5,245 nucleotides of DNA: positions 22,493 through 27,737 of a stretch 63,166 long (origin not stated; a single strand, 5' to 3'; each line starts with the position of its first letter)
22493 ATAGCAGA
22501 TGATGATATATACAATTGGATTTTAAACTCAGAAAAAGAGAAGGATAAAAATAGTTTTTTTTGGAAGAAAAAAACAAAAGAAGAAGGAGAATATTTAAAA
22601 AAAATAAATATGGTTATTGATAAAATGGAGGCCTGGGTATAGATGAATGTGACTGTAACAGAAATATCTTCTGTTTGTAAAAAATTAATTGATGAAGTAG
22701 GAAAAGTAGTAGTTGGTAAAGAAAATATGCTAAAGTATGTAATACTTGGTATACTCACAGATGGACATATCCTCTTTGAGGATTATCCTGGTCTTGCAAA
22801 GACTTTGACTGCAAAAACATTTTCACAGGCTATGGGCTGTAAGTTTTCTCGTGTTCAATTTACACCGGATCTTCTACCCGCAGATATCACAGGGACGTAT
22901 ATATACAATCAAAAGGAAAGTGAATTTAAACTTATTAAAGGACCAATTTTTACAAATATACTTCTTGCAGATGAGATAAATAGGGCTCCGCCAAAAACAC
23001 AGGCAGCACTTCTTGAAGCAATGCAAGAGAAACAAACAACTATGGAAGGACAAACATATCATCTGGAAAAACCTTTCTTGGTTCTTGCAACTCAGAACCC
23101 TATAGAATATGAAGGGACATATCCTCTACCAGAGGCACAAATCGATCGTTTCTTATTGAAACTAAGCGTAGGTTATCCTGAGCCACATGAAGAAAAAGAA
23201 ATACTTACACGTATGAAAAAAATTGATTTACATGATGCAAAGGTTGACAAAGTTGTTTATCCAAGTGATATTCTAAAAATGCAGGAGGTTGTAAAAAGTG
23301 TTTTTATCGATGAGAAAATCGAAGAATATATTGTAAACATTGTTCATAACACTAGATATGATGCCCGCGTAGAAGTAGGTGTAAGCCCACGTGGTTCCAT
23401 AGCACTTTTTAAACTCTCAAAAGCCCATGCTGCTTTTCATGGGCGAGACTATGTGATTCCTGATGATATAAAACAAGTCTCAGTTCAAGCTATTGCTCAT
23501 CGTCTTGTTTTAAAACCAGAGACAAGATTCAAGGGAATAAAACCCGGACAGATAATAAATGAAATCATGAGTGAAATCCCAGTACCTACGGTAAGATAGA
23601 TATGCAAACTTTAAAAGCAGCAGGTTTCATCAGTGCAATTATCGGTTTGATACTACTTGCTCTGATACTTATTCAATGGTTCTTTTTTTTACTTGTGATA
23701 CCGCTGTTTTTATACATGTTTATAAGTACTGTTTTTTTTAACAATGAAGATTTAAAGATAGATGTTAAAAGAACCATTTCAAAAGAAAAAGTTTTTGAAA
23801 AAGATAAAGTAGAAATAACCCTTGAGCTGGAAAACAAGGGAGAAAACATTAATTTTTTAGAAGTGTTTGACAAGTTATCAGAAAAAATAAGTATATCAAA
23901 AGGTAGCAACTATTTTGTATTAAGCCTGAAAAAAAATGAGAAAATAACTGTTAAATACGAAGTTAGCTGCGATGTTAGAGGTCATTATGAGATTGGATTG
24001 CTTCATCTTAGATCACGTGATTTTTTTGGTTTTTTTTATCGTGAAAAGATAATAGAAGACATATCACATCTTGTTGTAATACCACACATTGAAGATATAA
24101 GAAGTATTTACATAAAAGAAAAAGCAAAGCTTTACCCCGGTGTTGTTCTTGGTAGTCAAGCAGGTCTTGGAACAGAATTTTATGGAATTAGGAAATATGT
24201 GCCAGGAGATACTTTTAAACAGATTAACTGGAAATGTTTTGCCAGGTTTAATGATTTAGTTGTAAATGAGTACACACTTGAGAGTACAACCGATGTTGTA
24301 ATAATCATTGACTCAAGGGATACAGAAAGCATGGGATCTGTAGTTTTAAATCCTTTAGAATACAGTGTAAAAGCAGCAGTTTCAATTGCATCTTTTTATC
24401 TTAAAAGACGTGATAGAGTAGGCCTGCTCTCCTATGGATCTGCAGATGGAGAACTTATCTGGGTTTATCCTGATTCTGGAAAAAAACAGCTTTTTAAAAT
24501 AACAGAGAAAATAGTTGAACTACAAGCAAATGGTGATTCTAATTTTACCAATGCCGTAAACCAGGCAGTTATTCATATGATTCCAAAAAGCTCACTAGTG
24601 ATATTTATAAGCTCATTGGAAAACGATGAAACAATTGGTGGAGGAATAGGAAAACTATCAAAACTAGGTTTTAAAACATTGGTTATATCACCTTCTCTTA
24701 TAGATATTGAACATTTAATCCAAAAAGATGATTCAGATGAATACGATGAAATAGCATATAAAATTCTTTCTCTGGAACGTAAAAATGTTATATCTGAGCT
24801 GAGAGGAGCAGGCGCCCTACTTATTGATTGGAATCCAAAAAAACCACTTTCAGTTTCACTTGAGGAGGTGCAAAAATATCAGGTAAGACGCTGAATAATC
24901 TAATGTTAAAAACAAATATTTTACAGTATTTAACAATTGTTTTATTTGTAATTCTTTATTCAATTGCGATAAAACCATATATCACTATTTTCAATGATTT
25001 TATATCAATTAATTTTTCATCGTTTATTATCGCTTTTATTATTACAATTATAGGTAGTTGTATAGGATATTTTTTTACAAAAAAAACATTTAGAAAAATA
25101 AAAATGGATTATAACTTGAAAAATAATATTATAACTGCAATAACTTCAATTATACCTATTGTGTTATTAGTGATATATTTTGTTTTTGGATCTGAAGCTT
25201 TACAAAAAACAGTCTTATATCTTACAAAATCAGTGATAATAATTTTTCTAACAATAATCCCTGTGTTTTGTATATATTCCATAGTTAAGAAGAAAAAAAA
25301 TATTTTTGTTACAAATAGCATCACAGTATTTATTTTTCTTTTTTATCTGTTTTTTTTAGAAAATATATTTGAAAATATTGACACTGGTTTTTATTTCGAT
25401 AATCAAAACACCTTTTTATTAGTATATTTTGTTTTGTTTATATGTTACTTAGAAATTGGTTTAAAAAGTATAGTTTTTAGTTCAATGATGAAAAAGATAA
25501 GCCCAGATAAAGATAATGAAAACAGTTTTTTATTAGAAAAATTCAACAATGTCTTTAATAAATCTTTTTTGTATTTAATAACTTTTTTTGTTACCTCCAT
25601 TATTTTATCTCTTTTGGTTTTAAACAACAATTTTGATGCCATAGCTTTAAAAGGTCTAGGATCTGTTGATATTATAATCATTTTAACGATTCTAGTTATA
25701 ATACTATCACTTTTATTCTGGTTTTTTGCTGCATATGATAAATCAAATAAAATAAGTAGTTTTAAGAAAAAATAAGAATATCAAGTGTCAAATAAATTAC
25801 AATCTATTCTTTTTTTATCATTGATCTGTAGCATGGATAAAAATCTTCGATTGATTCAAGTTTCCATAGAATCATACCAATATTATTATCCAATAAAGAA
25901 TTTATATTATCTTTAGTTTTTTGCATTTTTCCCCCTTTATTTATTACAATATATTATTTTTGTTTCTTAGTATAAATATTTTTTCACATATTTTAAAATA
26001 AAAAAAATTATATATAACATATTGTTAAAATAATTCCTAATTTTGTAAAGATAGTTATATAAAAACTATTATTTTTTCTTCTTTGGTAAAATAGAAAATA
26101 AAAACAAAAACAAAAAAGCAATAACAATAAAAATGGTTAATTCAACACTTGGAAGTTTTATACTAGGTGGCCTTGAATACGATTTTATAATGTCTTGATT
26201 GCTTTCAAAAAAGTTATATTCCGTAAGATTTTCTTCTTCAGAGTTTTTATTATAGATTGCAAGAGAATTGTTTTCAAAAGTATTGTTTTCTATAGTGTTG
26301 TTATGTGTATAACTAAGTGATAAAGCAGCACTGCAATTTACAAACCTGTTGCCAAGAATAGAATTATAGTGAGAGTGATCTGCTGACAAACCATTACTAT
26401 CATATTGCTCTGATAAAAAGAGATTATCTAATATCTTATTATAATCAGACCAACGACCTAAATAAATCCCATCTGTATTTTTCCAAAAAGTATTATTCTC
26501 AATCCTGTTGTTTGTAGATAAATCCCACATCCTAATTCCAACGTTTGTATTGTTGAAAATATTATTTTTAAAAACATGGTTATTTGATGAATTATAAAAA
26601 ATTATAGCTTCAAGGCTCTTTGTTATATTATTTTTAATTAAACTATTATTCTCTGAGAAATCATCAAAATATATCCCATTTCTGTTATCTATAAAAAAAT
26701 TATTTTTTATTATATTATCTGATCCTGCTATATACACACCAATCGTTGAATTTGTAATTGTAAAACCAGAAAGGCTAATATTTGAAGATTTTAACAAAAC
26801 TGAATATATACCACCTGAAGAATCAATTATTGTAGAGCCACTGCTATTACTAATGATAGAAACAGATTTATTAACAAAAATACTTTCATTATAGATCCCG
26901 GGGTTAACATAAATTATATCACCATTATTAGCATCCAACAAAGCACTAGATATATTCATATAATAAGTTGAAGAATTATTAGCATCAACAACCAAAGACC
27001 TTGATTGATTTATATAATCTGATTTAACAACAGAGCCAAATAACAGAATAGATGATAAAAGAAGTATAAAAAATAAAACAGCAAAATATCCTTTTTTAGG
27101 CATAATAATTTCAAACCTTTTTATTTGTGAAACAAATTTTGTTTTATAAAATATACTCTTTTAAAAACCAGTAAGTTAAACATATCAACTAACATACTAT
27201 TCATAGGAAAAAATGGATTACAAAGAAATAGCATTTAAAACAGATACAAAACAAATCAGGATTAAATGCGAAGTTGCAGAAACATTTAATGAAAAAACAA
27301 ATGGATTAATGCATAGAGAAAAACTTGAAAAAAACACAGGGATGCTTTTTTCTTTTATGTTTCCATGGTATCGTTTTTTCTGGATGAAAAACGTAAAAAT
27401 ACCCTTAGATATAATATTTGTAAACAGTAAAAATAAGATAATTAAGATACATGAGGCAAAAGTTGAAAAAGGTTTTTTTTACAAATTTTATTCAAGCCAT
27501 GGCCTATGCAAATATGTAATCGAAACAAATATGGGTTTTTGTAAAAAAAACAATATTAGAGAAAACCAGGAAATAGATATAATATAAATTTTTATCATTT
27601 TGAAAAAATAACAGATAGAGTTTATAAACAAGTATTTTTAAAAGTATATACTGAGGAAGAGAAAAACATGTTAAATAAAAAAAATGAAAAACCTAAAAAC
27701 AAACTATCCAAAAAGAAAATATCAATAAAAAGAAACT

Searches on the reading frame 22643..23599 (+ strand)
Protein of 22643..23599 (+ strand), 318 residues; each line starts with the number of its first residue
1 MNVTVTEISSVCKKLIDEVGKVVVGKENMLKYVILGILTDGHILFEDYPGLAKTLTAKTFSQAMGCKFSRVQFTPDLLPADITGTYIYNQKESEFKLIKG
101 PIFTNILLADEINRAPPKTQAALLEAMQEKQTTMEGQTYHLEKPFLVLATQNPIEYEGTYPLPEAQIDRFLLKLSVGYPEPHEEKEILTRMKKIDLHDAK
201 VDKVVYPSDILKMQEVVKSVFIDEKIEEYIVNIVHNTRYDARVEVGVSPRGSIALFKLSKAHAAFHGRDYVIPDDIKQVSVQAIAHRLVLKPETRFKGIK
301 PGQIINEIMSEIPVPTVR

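Call 18: search_protein_families(library=pfam, proteins=[window:22643-23599:+], max_evalue=0.001)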
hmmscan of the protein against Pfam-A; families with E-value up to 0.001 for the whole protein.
window:22643-23599:+ (318 aa): 4 families
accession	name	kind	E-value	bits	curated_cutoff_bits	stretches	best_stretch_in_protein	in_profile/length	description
PF07726.17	AAA_3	-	1.1e-64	216.7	27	1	42-172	1-131/131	ATPase family associated with various cellular activities (AAA)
PF17863.7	AAA_lid_2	-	8.2e-23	80.4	22.7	1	237-308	3-74/74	AAA lid domain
PF07728.20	AAA_5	-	3.4e-13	50.2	22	1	49-170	8-139/139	AAA domain (dynein-related subfamily)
PF20030.5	bpMoxR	-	8.6e-09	35.2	27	1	14-214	5-204/205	MoxR domain in the MoxR-vWA-beta-propeller ternary systems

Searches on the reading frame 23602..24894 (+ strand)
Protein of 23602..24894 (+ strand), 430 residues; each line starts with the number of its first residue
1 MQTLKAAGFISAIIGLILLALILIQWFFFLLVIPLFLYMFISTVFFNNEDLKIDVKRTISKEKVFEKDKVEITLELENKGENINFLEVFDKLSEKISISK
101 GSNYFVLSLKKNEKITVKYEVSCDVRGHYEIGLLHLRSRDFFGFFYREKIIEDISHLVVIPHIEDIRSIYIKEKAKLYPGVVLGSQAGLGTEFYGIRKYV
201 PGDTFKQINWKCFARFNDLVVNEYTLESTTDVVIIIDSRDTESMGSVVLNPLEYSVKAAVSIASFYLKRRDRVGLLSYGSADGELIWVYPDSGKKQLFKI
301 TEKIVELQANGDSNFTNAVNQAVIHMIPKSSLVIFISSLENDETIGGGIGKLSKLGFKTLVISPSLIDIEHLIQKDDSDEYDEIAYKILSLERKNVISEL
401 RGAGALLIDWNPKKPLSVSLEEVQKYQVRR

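Call 18: search_protein_families(library=pfam, proteins=[window:23602-24894:+], max_evalue=0.001)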
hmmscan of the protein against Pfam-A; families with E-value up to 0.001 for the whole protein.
window:23602-24894:+ (430 aa): 2 families
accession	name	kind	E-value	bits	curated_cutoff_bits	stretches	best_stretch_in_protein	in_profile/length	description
PF01882.25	DUF58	-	2.9e-14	53.2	23.4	1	196-339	2-143/216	Protein of unknown function DUF58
PF13519.12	VWA_2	-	0.00093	20.2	27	0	232-324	1-87/107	von Willebrand factor type A domain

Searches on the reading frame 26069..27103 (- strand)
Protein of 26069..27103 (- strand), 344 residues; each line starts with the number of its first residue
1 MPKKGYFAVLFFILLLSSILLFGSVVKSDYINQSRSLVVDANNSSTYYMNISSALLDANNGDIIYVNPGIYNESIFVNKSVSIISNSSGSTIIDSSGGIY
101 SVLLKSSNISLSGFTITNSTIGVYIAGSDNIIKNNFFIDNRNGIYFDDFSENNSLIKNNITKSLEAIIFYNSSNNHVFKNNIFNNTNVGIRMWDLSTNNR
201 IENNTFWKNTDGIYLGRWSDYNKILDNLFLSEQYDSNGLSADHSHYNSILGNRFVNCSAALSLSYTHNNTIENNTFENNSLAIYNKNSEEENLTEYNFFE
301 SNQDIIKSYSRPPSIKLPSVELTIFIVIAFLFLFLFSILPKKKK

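Call 18: search_protein_families(library=pfam, proteins=[window:26069-27103:-], max_evalue=0.001)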
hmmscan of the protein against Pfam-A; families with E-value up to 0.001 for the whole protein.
window:26069-27103:- (344 aa): 3 families
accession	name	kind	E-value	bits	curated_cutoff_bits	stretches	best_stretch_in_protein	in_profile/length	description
PF05048.19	NosD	-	2.7e-24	86.2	23.6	2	39-211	12-174/212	Periplasmic copper-binding protein (NosD)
PF13229.12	Beta_helix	-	2.7e-17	63.3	25.9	2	88-229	14-158/158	Right handed beta helix region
PF07602.17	DUF1565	-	1.1e-06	28.6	20.3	1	96-214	94-203/257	Protein of unknown function (DUF1565)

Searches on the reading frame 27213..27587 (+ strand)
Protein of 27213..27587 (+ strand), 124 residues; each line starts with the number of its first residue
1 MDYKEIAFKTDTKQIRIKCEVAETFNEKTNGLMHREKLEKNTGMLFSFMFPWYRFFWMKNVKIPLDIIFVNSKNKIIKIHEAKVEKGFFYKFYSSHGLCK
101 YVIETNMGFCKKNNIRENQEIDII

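Call 18: search_protein_families(library=pfam, proteins=[window:27213-27587:+], max_evalue=0.001)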
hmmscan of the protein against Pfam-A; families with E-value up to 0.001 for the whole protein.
window:27213-27587:+ (124 aa): 1 family
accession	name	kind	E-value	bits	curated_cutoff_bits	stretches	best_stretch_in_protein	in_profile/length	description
PF02643.20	DUF192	-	4e-28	97.8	27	1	17-123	1-96/96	Uncharacterized ACR, COG1430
